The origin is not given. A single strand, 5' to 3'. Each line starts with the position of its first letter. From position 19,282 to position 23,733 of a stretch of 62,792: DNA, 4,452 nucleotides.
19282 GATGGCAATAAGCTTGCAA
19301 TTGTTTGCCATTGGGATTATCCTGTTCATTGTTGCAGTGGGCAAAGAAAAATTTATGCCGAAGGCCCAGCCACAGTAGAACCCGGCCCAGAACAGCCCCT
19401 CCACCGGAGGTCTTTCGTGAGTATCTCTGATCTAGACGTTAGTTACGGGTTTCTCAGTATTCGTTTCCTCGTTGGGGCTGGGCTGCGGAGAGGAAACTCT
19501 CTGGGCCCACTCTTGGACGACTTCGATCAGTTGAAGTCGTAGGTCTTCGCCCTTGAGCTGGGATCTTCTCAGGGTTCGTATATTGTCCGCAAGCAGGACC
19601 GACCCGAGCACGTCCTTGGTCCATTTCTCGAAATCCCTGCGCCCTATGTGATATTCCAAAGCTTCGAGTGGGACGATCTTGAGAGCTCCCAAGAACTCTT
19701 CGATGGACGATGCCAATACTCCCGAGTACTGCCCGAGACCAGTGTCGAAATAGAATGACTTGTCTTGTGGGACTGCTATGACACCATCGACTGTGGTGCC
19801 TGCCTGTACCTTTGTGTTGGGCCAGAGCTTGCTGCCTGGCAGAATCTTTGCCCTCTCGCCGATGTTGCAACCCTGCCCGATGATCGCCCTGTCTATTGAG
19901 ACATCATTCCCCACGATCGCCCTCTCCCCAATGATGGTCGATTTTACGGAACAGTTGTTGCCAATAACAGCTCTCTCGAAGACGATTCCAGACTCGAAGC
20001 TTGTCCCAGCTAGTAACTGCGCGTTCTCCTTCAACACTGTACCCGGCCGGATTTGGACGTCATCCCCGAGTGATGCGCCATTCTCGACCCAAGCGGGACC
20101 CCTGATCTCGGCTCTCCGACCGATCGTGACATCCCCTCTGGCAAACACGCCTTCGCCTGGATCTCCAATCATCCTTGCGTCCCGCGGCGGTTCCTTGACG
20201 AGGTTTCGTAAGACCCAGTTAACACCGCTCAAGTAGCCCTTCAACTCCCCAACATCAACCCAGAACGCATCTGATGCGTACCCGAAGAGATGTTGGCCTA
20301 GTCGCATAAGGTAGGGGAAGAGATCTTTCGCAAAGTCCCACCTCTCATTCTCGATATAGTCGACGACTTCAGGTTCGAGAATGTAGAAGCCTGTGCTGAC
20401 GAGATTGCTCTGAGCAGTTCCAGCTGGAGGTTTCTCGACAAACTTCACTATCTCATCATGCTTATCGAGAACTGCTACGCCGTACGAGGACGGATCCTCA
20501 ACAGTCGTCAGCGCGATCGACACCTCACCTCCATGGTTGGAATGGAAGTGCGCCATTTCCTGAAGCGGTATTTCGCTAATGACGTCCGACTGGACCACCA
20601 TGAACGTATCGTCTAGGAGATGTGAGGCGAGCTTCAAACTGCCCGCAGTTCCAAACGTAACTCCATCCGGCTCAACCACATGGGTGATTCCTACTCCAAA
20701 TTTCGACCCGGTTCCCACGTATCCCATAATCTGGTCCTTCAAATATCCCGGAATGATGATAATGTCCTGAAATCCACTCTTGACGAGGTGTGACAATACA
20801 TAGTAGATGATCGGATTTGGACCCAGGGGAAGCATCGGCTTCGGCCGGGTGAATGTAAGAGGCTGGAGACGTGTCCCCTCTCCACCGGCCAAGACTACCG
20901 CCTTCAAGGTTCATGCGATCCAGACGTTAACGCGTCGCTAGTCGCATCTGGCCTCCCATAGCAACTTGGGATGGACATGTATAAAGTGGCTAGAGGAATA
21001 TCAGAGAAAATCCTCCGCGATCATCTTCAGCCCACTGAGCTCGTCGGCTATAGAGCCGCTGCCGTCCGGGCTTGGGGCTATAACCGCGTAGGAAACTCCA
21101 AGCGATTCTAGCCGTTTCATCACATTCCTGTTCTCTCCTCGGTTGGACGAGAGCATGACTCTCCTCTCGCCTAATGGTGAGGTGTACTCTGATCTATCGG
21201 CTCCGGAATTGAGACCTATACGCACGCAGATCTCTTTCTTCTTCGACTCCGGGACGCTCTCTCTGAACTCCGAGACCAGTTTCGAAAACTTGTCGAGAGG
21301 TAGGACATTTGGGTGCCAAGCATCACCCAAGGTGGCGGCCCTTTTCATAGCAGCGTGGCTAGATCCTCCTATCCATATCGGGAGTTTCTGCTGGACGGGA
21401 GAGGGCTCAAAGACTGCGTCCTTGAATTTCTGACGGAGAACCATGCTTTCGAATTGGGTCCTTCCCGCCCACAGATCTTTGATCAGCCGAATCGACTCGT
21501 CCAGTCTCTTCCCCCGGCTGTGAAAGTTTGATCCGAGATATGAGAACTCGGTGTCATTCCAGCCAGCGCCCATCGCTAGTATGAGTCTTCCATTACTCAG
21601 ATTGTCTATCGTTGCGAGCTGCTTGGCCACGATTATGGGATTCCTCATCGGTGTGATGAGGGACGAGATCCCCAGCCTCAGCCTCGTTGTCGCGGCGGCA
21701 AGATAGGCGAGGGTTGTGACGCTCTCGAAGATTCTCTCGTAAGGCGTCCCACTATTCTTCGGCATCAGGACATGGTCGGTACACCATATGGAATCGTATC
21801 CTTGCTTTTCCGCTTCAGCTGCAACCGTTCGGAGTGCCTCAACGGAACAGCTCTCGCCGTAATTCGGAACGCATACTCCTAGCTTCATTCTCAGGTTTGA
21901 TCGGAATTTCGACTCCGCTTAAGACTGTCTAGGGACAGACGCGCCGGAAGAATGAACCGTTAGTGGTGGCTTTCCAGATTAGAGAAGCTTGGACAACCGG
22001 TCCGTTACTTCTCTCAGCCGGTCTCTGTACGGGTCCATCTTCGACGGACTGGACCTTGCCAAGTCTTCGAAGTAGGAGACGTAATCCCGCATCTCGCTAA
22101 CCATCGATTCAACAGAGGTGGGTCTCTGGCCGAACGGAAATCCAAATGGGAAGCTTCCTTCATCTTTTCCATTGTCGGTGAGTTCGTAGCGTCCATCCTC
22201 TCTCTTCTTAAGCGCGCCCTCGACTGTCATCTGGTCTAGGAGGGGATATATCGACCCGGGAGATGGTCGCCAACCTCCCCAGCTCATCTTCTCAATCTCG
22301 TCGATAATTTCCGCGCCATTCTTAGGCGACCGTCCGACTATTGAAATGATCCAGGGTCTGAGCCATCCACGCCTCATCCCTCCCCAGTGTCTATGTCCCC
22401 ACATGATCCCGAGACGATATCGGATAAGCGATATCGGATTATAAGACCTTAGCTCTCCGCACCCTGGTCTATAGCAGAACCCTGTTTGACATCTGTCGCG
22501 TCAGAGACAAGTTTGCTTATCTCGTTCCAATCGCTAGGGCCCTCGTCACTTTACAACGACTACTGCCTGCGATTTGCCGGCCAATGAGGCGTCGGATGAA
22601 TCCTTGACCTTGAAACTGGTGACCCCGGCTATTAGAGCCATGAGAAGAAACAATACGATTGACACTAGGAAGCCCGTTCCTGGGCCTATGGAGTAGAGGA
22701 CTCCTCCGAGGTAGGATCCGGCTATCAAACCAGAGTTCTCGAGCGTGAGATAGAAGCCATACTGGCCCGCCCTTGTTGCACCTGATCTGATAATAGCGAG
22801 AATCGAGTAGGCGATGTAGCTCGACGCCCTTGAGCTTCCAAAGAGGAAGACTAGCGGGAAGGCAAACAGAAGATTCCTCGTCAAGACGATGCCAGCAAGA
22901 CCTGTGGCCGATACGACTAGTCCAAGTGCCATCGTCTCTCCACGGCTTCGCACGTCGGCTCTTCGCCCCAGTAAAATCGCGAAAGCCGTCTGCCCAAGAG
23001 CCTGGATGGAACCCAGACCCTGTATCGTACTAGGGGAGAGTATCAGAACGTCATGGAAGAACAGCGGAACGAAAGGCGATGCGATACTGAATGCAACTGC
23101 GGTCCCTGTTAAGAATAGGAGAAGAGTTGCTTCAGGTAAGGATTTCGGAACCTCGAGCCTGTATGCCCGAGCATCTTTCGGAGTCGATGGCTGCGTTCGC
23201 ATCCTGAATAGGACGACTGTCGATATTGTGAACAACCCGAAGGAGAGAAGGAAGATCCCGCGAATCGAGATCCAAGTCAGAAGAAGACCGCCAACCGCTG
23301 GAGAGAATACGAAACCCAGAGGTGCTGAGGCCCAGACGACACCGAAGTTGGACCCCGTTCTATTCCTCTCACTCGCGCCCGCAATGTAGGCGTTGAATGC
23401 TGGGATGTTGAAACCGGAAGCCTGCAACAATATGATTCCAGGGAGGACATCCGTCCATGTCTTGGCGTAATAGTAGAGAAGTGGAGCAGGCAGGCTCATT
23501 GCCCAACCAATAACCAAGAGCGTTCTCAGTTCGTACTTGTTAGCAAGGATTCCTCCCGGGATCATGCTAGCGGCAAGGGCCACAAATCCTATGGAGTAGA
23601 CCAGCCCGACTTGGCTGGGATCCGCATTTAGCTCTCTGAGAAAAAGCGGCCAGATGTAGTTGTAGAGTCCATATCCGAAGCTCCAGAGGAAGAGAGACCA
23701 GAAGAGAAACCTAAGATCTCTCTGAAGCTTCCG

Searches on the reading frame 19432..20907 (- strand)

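Call 11: search_protein_families(library=pfam, proteins=[window:19432-20907:-], max_evalue=0.001)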
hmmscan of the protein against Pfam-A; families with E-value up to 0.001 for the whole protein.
window:19432-20907:- (491 aa): 7 families
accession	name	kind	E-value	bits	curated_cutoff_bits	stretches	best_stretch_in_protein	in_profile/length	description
PF00483.29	NTP_transferase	-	7.4e-50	170.3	21.2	1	2-227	1-237/245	Nucleotidyl transferase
PF25084.1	LbH_EIF2B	-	9.5e-16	58.2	54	2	254-340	4-89/105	EIF2B subunit epsilon LbH domain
PF00132.30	Hexapep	-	1.1e-13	50.7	27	0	341-374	2-35/36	Bacterial transferase hexapeptide (six repeats)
PF14602.12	Hexapep_2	-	1.3e-08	34.9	27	0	311-339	6-33/34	Hexapeptide repeat of succinyl-transferase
PF12804.13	NTP_transf_3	-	9.2e-08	32.9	27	1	3-109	1-96/160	MobA-like NTP transferase domain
PF25247.1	LbH_GLGC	-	5.2e-06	26.9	27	0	332-382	76-127/135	GLGC left-handed parallel beta-helix domain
PF24894.1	Hexapep_GlmU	-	5.3e-06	26.9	23.3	1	298-355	26-83/104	GlmU-like, C-terminal hexapeptide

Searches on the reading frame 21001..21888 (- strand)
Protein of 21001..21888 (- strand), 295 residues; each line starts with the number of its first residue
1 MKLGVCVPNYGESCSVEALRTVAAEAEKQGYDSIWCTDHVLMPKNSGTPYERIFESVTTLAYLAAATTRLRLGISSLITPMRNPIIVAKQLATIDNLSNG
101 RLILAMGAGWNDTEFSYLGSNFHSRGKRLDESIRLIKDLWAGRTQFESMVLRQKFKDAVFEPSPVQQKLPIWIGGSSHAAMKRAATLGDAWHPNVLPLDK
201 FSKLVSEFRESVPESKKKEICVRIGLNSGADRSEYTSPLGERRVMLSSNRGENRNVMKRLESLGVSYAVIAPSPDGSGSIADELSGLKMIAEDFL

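Call 11: search_protein_families(library=pfam, proteins=[window:21001-21888:-], max_evalue=0.001)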
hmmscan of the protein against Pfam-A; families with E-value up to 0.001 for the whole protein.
window:21001-21888:- (295 aa): 1 family
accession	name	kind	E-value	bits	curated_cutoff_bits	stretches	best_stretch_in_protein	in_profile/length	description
PF00296.26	Bac_luciferase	-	2e-49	169.1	27.9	1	14-244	20-244/314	Luciferase-like monooxygenase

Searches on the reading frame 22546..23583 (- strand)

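Call 11: search_protein_families(library=pfam, proteins=[window:22546-23583:-], max_evalue=0.001)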
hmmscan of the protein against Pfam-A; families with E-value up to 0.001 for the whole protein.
window:22546-23583:- (345 aa): 1 family
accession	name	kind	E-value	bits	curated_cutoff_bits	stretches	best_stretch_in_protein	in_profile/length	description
PF07690.21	MFS_1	-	1.2e-23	84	33.4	2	2-179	44-231/347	Major Facilitator Superfamily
